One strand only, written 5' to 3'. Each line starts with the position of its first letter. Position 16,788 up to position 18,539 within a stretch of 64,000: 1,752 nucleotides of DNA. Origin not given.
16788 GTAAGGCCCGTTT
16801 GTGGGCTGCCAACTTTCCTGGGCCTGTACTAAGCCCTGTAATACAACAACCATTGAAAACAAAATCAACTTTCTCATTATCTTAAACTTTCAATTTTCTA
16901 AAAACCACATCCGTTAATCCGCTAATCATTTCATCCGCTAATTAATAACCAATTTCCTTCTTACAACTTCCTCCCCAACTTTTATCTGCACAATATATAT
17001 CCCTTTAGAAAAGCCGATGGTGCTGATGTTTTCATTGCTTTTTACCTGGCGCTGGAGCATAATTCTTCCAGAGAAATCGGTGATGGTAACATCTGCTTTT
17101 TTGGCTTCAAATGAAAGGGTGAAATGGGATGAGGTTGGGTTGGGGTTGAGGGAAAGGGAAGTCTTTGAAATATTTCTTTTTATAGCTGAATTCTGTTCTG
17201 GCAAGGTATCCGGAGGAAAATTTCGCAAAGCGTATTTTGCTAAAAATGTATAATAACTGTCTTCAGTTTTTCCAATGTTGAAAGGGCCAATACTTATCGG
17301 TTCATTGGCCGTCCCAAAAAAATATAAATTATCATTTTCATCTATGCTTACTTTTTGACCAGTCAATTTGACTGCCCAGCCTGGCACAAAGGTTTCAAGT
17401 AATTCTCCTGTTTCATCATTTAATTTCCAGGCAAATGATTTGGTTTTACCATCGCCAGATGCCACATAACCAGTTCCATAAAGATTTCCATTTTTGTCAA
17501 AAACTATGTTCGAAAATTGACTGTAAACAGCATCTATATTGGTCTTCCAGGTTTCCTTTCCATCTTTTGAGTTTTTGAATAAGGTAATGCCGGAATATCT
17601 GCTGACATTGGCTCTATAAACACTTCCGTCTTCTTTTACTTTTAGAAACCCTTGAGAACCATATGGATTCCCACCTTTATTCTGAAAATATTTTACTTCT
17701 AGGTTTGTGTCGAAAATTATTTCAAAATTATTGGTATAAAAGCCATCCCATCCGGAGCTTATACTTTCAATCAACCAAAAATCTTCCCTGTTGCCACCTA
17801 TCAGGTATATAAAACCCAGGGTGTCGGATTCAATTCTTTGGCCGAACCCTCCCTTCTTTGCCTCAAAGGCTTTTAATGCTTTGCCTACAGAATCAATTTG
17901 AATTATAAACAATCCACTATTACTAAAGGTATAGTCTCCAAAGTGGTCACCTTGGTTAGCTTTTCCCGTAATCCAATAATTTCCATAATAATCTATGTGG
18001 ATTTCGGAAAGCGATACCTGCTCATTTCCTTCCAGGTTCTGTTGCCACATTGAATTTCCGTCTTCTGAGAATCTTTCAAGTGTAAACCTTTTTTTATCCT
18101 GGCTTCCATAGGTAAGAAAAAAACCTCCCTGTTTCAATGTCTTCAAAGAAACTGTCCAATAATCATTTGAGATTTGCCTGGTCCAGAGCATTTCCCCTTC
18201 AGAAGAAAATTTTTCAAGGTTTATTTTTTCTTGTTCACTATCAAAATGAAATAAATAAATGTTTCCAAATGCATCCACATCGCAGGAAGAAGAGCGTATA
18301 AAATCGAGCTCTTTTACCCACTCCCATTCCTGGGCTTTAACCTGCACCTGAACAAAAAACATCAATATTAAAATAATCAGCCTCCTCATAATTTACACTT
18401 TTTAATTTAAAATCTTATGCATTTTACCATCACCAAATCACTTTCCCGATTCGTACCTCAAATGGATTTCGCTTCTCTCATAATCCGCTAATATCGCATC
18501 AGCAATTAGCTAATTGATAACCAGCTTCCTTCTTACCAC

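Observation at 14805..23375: Tandem array of five mosaic T9SS cargo paralogs with homogenised 5' and 3' ends and divergent cores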

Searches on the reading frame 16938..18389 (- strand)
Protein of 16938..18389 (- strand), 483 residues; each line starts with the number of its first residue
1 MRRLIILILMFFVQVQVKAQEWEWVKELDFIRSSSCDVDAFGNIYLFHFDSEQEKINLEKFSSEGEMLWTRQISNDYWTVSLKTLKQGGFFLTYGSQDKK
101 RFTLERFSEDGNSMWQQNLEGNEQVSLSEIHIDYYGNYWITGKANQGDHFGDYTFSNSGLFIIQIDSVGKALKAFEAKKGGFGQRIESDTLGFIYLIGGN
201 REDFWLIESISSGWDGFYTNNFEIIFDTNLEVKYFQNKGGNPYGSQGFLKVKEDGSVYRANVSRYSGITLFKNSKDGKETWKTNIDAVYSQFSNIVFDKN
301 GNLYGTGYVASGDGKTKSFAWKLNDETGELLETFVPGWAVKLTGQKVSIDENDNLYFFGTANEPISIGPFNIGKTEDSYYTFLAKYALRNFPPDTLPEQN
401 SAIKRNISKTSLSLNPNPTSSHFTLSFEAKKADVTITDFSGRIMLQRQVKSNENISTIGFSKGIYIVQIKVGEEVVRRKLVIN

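Call 4: search_protein_families(library=pfam, proteins=[window:16938-18389:-], max_evalue=0.01)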
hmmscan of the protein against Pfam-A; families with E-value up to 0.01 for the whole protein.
window:16938-18389:- (483 aa): 2 families
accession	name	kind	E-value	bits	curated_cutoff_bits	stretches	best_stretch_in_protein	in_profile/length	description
PF18962.6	Por_Secre_tail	-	3.3e-12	46.9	27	1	416-482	3-75/75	Secretion system C-terminal sorting domain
PF06739.17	SBBP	-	0.0029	17.9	20.5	0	293-308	16-31/38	Beta-propeller repeat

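Call 54: search_protein_families(library=ncbifam, proteins=[window:16938-18389:-], max_evalue=0.001)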
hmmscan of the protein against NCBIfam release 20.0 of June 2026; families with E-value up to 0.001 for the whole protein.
window:16938-18389:- (483 aa): 3 families
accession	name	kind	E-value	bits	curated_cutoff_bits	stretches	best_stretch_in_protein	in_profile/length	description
TIGR04183.1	Por_Secre_tail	domain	1.2e-13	50.8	23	1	416-483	3-72/72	T9SS type A sorting domain-containing protein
NF038113.1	T9SSA_dep_M36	equivalog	7.4e-10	37.6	885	1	395-483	777-869/869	T9SS-dependent M36 family metallopeptidase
NF052644.1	T9SS_DNase_Rie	equivalog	7.3e-06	25.5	260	1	407-481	177-249/251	T9SS-dependent surface endonuclease, AS87_RS02955 family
